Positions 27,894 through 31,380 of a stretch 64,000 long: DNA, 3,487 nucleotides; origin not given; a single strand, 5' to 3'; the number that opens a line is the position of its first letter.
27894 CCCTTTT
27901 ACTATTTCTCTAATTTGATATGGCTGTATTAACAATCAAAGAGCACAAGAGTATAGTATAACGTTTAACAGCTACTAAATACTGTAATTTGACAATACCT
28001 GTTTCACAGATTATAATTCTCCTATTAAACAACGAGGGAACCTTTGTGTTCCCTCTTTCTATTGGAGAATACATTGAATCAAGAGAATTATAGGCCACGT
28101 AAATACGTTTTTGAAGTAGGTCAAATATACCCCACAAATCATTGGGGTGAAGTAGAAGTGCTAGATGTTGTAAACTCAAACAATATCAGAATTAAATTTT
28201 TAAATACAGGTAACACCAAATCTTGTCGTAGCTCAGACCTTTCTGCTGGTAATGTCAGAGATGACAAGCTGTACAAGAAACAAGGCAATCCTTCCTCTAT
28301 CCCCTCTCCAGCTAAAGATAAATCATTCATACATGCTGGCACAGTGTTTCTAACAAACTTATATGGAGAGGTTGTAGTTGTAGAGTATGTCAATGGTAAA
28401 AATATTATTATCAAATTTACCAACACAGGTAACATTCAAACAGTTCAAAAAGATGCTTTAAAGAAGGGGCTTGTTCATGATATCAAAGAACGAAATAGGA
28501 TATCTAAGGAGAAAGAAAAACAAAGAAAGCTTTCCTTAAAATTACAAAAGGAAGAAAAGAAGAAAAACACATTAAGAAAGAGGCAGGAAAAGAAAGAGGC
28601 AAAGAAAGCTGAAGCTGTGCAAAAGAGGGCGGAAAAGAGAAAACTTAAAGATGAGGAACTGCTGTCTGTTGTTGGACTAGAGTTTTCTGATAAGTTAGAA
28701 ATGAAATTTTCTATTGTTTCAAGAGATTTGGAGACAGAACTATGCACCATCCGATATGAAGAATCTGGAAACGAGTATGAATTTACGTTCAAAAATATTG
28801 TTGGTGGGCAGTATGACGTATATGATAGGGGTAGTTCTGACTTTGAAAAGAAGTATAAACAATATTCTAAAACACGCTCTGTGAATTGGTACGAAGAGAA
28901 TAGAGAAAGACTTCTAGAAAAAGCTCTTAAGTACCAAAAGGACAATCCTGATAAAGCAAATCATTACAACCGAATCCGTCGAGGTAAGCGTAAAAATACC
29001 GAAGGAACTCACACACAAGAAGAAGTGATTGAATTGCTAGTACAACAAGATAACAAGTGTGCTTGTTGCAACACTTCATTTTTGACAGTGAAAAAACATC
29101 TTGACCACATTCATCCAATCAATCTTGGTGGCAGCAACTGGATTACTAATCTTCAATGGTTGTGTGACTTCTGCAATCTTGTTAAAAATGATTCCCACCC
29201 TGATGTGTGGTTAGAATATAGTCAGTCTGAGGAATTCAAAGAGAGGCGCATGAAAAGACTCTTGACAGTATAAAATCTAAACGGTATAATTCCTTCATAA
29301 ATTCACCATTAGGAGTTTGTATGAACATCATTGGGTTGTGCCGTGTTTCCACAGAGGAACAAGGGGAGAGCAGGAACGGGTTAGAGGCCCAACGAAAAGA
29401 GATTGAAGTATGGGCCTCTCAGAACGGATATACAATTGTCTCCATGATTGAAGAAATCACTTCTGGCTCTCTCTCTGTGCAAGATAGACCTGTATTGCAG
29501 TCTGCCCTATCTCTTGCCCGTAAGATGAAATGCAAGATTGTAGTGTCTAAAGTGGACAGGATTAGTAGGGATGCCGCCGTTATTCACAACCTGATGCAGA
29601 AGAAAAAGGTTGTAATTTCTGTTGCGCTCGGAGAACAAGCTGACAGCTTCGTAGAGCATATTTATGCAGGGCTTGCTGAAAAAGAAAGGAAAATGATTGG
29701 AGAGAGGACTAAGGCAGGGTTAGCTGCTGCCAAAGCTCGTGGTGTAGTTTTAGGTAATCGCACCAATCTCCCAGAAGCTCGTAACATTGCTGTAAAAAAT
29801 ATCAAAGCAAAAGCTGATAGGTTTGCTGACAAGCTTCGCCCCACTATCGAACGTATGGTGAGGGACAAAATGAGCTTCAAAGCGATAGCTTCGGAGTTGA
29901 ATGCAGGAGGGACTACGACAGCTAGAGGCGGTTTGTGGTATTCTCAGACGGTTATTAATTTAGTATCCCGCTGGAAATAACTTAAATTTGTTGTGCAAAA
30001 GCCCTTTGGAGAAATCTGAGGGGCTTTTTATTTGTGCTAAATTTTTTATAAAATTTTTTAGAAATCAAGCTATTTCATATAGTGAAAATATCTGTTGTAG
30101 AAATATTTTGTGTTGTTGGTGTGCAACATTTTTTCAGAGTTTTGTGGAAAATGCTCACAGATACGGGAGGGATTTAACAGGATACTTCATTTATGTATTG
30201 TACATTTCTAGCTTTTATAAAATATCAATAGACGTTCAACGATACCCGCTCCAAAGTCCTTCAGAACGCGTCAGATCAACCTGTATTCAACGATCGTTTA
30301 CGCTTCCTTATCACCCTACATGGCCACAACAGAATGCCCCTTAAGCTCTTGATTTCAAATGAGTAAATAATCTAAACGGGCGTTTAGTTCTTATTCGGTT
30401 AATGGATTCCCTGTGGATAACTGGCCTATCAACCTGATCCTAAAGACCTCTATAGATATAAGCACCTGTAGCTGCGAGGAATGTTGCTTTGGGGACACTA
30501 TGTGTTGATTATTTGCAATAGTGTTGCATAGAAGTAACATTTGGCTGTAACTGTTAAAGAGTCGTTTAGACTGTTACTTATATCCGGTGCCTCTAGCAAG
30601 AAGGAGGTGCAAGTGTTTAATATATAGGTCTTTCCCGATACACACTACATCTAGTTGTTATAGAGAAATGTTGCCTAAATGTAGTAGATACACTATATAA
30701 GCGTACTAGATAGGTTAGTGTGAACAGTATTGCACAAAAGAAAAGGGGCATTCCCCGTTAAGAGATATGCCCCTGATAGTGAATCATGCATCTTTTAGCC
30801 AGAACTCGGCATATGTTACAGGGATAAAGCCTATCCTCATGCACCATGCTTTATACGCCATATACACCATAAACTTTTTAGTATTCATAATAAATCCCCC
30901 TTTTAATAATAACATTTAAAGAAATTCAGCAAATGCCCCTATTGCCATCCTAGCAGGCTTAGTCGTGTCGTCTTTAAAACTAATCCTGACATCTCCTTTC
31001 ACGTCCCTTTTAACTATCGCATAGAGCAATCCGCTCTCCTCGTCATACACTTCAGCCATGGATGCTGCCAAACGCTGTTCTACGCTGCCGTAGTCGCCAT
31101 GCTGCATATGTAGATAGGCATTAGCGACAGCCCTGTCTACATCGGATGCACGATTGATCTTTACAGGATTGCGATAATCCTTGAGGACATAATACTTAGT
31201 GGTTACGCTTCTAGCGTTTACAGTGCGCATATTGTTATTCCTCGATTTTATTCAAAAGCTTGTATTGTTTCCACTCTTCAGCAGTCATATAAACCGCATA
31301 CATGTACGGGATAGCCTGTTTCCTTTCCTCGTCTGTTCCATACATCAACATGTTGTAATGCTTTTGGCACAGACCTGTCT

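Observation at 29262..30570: Serine recombinase framed by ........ motifs: candidate recombination or invertible-switch sites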

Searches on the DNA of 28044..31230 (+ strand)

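Call 21: search_dna_similar(query=window:28044-31230:+, collection=phages, mode=distant, max_rows=15, max_evalue=0.001)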
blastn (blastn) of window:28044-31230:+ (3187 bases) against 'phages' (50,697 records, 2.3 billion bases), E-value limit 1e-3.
No match.

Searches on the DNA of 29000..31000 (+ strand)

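Call 4: search_dna_similar(query=window:29000-31000:+, collection=phages, mode=near, max_rows=40)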
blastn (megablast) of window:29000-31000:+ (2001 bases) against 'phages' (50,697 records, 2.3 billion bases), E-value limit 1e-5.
No match.
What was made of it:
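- Tried and rejected: Nucleotide searches of the phage collection with the locus found nothing, either near or distant (calls 4, 21).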

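Call 6: search_rna_families(source=window, start=29900, end=31000, threshold=evalue, max_evalue=1)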
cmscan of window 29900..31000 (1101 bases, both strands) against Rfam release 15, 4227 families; matches with E-value up to 1: 0.
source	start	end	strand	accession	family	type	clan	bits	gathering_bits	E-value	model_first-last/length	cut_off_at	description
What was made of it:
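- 29981..30783 (.): An approximately 800-bp non-coding gap between convergent gene blocks. It is conserved as a feature in the clade, including a relative that lacks the recombinase. No Rfam match (call 6).
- Tried and rejected: Rfam on the gap found nothing at E up to 1 (call 6).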
